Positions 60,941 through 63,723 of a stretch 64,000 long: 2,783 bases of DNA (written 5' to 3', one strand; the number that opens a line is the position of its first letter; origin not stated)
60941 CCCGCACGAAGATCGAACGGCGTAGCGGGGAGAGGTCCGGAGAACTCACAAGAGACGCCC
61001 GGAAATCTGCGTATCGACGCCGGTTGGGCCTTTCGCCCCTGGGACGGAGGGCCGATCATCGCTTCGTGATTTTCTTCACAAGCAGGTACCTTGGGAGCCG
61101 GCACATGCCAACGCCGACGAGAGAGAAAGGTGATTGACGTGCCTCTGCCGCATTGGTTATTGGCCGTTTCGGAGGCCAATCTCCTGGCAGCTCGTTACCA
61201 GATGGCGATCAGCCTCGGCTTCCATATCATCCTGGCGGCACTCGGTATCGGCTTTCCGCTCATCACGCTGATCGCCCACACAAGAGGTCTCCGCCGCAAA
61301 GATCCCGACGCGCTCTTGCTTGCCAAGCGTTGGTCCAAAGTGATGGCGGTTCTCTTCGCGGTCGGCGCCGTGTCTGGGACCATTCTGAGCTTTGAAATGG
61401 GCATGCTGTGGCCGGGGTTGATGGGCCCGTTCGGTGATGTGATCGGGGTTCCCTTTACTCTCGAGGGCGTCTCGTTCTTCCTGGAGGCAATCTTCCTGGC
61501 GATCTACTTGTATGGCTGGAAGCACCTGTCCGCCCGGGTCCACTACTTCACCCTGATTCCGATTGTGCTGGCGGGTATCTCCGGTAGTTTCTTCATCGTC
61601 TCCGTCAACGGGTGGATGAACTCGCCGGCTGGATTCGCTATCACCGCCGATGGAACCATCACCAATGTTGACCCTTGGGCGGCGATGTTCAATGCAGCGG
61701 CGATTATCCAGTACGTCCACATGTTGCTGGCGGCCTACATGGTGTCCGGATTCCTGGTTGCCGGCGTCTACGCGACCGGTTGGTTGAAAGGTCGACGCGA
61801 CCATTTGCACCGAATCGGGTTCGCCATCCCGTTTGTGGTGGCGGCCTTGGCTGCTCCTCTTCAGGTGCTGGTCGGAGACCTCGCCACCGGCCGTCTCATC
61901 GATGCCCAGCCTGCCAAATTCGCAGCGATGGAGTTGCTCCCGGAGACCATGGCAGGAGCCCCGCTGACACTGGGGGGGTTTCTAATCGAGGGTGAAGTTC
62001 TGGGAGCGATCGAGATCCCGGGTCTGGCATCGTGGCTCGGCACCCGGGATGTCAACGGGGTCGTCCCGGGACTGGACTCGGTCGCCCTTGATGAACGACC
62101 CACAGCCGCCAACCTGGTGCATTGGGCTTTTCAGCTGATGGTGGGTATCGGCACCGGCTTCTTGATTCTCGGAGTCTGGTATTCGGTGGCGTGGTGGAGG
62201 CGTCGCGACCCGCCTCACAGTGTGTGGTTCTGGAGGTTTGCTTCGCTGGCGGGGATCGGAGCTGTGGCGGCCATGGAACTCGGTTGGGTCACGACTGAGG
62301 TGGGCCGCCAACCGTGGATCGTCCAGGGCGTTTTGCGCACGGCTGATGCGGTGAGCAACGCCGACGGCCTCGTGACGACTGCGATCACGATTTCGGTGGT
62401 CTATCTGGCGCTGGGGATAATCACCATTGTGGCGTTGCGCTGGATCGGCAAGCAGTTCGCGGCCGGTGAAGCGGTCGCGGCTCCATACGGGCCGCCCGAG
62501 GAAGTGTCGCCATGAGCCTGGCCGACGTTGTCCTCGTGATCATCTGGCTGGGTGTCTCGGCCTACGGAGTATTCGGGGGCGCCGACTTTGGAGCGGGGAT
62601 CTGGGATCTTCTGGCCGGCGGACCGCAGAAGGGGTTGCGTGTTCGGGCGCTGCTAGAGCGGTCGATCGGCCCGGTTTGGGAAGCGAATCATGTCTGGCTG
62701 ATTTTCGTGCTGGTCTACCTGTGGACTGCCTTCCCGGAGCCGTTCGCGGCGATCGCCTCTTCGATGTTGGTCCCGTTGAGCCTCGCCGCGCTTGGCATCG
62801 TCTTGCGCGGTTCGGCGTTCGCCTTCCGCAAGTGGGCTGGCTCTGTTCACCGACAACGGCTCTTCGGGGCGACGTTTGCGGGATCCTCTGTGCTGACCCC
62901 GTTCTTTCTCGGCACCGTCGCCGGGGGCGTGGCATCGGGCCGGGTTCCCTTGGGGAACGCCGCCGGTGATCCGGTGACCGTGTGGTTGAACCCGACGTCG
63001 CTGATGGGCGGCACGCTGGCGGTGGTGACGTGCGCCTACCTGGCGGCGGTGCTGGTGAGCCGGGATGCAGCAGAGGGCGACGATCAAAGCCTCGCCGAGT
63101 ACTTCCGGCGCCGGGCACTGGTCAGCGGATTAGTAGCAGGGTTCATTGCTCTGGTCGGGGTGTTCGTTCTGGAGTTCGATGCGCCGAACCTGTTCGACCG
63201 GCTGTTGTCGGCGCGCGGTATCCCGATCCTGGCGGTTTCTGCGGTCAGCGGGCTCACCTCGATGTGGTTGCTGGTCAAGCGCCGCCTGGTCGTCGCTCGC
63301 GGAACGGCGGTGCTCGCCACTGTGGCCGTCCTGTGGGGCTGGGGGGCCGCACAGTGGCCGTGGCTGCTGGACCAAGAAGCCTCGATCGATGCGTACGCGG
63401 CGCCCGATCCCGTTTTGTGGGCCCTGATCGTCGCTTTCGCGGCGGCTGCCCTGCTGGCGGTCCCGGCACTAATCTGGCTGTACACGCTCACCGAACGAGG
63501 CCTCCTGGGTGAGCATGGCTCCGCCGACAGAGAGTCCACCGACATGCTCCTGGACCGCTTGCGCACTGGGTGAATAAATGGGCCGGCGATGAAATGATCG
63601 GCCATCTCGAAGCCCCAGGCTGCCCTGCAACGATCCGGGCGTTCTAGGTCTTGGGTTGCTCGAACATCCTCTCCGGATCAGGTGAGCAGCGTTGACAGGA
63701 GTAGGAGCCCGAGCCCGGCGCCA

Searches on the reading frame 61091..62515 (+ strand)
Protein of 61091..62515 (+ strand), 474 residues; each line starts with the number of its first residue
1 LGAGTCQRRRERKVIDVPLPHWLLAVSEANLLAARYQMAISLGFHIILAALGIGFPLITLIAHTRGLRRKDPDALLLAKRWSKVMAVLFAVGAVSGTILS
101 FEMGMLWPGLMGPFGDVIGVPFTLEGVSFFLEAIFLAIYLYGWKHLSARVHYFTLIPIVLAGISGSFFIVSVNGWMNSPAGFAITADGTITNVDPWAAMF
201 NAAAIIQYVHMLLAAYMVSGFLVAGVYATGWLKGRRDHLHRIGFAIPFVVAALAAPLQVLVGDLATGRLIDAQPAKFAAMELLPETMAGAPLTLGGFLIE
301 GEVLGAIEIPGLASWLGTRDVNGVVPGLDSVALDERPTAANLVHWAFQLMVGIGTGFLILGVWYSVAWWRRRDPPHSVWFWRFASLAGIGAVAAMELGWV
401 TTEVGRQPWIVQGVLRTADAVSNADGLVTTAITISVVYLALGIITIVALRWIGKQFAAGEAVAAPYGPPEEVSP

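Call 45: search_protein_families(library=pfam, max_evalue=0.00001, proteins=[window:61091-62515:+])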
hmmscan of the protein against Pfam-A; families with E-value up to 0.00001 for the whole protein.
window:61091-62515:+ (474 aa): 1 family
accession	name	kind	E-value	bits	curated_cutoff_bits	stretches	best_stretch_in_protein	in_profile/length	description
PF01654.22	Cyt_bd_oxida_I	-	5.1e-124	414.5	26.2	1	34-450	2-411/418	Cytochrome bd terminal oxidase subunit I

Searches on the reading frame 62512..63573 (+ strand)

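Call 45: search_protein_families(library=pfam, max_evalue=0.00001, proteins=[window:62512-63573:+])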
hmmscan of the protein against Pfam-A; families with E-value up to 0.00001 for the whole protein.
window:62512-63573:+ (353 aa): 1 family
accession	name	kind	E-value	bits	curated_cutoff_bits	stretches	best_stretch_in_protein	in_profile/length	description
PF02322.20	Cyt_bd_oxida_II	-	4.2e-56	191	35.6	1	4-326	2-301/302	Cytochrome bd terminal oxidase subunit II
